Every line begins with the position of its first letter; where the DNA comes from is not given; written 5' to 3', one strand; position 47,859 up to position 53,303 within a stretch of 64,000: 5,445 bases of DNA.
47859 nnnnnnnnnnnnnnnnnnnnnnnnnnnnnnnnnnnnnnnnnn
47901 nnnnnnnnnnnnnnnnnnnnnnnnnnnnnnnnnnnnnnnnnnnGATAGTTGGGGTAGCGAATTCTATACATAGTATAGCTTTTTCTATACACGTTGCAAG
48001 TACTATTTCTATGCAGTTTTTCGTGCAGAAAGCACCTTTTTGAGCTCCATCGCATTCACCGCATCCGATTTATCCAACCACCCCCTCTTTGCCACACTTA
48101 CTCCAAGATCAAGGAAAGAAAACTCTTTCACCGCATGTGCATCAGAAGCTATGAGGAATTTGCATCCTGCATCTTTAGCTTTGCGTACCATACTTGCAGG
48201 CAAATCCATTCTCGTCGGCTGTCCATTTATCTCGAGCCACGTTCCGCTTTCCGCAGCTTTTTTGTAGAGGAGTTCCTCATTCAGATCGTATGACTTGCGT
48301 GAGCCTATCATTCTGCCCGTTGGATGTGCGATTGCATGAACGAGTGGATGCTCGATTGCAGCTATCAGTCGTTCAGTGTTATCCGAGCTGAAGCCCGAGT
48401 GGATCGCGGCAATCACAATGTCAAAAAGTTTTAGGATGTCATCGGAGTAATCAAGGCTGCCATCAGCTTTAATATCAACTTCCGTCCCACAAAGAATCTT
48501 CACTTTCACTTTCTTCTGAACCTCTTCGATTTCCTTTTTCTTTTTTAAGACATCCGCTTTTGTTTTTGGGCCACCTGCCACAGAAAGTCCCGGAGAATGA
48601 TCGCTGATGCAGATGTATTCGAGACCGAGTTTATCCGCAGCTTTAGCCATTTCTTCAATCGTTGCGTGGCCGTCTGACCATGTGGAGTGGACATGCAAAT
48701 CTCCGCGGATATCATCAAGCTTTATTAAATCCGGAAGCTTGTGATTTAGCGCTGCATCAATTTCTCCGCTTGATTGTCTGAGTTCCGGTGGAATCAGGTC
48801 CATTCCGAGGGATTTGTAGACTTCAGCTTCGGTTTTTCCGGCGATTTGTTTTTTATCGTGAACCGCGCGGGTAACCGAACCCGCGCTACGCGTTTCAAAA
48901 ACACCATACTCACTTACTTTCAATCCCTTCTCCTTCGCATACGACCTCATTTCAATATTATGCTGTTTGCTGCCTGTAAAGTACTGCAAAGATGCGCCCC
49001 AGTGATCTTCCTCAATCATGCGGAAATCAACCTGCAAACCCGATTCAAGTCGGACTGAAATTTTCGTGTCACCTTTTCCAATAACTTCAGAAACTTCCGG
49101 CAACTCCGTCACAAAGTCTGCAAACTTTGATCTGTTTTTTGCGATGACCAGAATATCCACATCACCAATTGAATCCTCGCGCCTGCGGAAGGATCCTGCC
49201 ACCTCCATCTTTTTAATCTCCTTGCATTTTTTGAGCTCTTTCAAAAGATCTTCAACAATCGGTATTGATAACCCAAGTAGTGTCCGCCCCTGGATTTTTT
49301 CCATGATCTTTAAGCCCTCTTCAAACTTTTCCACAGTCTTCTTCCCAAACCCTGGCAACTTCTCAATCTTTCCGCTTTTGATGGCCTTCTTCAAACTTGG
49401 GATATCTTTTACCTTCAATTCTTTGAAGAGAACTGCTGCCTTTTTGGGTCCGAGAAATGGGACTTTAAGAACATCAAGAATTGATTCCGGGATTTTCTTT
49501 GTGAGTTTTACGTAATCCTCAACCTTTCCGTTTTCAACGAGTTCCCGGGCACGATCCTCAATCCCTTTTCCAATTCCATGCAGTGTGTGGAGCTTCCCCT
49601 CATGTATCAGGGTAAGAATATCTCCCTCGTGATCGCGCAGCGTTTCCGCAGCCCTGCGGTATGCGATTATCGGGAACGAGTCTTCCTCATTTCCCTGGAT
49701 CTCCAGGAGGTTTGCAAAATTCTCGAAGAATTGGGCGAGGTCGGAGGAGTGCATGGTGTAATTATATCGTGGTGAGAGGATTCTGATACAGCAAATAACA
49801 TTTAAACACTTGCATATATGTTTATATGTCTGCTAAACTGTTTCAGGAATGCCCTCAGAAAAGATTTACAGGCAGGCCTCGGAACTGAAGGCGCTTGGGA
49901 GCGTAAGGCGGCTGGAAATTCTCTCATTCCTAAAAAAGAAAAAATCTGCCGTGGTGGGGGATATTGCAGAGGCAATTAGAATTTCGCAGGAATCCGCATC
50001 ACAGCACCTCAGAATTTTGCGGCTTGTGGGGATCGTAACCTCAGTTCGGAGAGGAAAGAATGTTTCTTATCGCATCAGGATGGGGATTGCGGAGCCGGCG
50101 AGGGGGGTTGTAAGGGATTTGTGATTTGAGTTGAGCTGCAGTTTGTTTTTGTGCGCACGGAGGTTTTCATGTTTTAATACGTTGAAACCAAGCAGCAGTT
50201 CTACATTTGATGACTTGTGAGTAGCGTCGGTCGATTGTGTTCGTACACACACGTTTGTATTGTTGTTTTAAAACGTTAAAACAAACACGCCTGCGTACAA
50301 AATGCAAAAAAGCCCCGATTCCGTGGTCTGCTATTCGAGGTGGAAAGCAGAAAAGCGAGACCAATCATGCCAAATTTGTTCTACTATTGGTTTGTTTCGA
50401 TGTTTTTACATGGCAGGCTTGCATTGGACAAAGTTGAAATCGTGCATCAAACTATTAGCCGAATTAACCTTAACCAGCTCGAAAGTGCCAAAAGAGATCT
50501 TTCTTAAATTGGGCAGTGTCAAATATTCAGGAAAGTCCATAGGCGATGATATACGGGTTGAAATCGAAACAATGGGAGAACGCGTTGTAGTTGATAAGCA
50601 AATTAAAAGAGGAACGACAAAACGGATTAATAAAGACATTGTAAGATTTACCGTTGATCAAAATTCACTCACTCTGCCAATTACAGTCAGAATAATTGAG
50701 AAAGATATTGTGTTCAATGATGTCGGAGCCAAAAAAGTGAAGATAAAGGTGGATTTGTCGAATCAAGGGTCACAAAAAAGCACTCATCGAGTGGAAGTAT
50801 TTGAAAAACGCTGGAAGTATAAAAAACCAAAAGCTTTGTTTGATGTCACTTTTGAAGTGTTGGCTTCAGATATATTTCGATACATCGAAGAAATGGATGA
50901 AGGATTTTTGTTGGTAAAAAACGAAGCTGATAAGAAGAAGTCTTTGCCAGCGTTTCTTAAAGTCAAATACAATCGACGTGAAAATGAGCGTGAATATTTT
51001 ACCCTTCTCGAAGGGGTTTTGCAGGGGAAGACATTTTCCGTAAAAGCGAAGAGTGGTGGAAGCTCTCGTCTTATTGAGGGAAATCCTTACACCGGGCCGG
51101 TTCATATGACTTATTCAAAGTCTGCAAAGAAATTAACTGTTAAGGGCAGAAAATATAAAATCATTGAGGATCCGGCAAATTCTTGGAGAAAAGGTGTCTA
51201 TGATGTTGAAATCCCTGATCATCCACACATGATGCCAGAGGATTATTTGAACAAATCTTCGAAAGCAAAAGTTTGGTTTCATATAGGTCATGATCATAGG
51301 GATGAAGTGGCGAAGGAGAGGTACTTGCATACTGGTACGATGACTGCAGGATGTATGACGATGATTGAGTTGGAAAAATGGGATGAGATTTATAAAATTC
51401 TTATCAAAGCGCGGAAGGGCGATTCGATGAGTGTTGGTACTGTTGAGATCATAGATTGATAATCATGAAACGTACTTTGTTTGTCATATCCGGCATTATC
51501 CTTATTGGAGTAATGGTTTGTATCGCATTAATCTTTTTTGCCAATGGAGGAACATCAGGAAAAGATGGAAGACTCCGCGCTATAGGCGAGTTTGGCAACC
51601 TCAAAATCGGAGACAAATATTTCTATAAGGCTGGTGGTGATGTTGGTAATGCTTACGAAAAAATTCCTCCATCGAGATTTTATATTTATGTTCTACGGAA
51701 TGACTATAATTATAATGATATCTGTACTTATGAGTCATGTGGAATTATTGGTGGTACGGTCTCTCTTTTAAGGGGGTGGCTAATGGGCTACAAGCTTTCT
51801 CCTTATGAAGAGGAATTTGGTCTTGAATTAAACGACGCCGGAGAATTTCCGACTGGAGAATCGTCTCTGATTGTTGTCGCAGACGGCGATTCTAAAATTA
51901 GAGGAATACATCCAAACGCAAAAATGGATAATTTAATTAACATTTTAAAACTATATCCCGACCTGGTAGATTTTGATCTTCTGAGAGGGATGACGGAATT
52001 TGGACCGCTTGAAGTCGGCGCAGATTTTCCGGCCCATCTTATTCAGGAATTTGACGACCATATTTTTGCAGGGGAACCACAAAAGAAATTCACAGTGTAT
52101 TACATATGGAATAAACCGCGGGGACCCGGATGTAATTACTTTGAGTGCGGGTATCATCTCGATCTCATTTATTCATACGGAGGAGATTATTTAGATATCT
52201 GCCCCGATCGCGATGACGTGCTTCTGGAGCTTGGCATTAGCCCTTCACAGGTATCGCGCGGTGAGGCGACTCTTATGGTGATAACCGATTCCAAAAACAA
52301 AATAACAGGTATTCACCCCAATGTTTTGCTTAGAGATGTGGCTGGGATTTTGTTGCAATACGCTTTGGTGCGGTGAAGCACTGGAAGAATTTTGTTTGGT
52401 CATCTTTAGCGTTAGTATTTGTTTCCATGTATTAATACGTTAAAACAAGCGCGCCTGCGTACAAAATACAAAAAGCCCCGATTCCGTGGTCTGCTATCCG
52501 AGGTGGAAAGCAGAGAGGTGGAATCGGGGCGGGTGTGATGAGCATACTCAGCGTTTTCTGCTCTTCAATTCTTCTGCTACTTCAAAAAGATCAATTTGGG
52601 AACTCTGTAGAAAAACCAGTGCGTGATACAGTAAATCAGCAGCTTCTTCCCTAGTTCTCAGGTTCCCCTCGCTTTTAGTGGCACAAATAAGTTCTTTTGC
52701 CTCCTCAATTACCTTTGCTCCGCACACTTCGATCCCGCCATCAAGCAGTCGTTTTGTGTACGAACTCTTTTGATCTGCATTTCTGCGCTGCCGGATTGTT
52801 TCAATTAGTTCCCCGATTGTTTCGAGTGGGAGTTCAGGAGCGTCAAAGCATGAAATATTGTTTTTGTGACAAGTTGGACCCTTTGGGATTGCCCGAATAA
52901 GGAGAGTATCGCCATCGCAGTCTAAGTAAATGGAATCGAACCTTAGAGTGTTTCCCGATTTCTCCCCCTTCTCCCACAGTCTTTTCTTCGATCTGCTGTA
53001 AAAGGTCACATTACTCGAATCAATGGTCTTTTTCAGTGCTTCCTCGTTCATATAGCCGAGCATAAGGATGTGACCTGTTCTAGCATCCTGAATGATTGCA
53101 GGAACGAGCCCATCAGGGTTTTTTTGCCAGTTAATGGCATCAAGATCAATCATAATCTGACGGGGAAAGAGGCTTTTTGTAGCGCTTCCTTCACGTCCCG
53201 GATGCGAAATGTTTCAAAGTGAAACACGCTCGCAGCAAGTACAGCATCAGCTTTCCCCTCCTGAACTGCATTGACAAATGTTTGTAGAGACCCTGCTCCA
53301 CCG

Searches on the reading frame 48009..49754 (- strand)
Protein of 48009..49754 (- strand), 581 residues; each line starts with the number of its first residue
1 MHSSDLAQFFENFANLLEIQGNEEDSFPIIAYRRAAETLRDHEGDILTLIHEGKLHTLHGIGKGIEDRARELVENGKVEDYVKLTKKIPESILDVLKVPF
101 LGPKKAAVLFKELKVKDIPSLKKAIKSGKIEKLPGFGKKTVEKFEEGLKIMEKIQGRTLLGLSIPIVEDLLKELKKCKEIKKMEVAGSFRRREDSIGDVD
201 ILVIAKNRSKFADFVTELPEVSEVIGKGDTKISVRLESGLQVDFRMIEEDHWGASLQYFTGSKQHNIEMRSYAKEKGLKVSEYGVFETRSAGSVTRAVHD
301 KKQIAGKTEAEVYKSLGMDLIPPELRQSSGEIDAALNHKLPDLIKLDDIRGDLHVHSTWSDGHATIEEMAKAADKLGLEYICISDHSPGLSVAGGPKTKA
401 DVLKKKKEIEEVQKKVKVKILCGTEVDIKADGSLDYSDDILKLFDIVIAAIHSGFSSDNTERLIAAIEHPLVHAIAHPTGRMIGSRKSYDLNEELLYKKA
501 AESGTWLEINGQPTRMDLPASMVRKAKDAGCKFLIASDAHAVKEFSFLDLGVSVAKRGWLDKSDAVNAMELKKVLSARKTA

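Call 10: search_protein_families(library=pfam, proteins=[window:48009-49754:-])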
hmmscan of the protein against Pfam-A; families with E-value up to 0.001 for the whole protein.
window:48009-49754:- (581 aa): 6 families
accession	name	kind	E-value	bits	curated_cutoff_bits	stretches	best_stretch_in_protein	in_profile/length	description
PF14791.11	DNA_pol_B_thumb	-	2.9e-23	81.9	25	1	256-327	2-63/63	DNA polymerase beta thumb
PF14716.13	HHH_8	-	4.7e-15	56.2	30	1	2-77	2-72/73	Helix-hairpin-helix domain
PF02811.25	PHP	-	2.1e-13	51.4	26.4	1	352-457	1-98/164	PHP domain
PF14792.12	DNA_pol_B_palm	-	3.9e-06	27.5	25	1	171-210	15-54/113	DNA polymerase beta palm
PF14520.12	HHH_5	-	8.3e-05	23.4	27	1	93-143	2-50/57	Helix-hairpin-helix domain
PF11798.14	IMS_HHH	-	0.00096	19.7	24.4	0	129-146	12-29/32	IMS family HHH motif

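Call 21: search_protein_families(library=ncbifam, proteins=[window:48009-49754:-], max_evalue=0.01)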
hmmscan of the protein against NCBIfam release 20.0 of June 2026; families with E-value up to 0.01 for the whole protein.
window:48009-49754:- (581 aa): 13 families
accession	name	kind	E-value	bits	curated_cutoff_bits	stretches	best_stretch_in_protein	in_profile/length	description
NF006375.0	PRK08609.1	equivalog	3e-157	524.6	426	1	2-574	3-563/571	DNA polymerase/3'-5' exonuclease PolX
NF005928.0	PRK07945.1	equivalog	1.4e-64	218.6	250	1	300-576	53-332/337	PHP domain-containing protein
NF006702.0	PRK09248.1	domain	3.9e-25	88.8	264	1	351-567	5-222/246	PHP domain-containing protein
NF006251.0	PRK08392.1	equivalog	1.4e-17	63.9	212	1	352-564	3-209/216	hypothetical protein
TIGR01856.1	hisJ_fam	subfamily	1.3e-10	41.4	90.2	1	352-453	2-112/252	histidinol-phosphatase HisJ family protein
NF004981.0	PRK06361.1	equivalog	2.8e-09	36.7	117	1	352-426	3-71/217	histidinol phosphate phosphatase domain-containing protein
NF038032.1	CehA_McbA_metalo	domain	7.2e-08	32.2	80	1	349-388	3-42/315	CehA/McbA family metallohydrolase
NF041577.1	nside_bi_sphtase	equivalog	1.3e-05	24.5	400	1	352-387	5-40/276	3',5'-nucleoside bisphosphate phosphatase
NF005596.0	PRK07328.1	subfamily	3.2e-05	23.4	202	1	352-428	5-89/269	histidinol-phosphatase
NF005996.1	PRK08123.1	equivalog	0.0003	20.2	133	0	352-436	2-89/262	histidinol-phosphatase HisJ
NF047791.1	RNaseRnm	equivalog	0.0016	17.8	375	1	352-409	4-58/275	RNase RNM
NF041661.1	Cycl_ph_dihydrol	equivalog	0.0026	17.2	500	1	352-388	1-37/259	phosphoribosyl 1,2-cyclic phosphate 1,2-diphosphodiesterase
NF046111.1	RNaseP3Mthb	equivalog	0.0031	17.3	200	1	352-430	4-71/236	ribonuclease P protein component 3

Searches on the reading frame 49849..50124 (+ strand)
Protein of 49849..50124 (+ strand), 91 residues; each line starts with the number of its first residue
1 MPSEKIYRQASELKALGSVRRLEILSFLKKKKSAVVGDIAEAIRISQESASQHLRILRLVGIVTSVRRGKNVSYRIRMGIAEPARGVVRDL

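Call 20: search_protein_families(library=pfam, proteins=[window:49849-50124:+])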
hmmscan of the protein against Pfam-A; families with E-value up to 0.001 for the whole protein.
window:49849-50124:+ (91 aa): 2 families
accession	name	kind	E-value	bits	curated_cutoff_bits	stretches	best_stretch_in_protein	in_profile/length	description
PF01022.26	HTH_5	-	6.7e-11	42.3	22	1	20-65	3-47/47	Bacterial regulatory protein, arsR family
PF12840.13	HTH_20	-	2.8e-08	34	27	1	21-66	6-51/51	Helix-turn-helix domain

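Call 21: search_protein_families(library=ncbifam, proteins=[window:49849-50124:+], max_evalue=0.01)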
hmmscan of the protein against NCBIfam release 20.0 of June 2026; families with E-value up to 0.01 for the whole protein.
window:49849-50124:+ (91 aa): 13 families
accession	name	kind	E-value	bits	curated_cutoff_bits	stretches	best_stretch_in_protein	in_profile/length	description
NF033788.1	HTH_metalloreg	subfamily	1.1e-18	66.8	55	1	13-77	5-69/77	metalloregulator ArsR/SmtB family transcription factor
NF033789.1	repress_SdpR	subfamily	3.7e-14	52.4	100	1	13-82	2-70/79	autorepressor SdpR family transcription factor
NF041413.1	ArsR_Rv2640c_fam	equivalog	6.6e-11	42.6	155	1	10-79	33-104/118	Rv2640c family ArsR-like transcriptional regulator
NF040642.1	sulf_sens_BigR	equivalog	1.3e-08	34.8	155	1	9-77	10-77/95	sulfite-sensing transcriptional repressor BigR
NF007528.0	PRK10141.1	subfamily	4.1e-08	33.1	97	1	13-84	10-81/117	metalloregulator ArsR/SmtB family transcription factor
NF045707.1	Dbac_1936_reg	equivalog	3.1e-07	30.3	115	1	9-76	7-73/99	ArsR/SmtB-type metalloregulator TsoR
TIGR01884.1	cas_HTH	subfamily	5.2e-06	26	60.2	1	15-73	138-197/202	CRISPR-associated CARF protein Csa3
NF047906.1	CdPbTransRegCmtR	equivalog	6.1e-06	26.1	150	1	15-76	17-77/104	Cd(II)/Pb(II)-sensing metalloregulatory transcriptional regulator CmtR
NF052532.1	TransRegPagRBaca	equivalog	8.3e-06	25.8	170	1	9-79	17-86/99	transcriptional repressor PagR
TIGR00738.1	rrf2_super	superfamily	0.00041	20.2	73.3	1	18-77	10-68/132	Rrf2 family transcriptional regulator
NF053755.1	MsvR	equivalog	0.0013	18.5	220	1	7-66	1-59/236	transcriptional factor MsvR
NF053609.1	Sul12a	equivalog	0.0025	18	150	1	21-68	7-54/103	Sul12a family chromatin-organizing protein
NF053602.1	Phr_regulator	exception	0.0032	17.1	320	1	13-70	6-66/191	heat shock transcription regulator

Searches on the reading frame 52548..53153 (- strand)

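Call 10: search_protein_families(library=pfam, proteins=[window:52548-53153:-])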
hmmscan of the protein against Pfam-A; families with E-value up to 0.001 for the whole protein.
window:52548-53153:- (201 aa): 3 families
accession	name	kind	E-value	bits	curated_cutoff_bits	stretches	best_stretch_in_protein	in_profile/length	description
PF01502.23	PRA-CH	-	4.1e-31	107.1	27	1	31-103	1-73/74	Phosphoribosyl-AMP cyclohydrolase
PF01503.22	PRA-PH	-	6.8e-17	62.1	21.3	1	115-199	3-85/86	Phosphoribosyl-ATP pyrophosphohydrolase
PF03819.22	MazG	-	2.1e-05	25.1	22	1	146-196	8-62/74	MazG nucleotide pyrophosphohydrolase domain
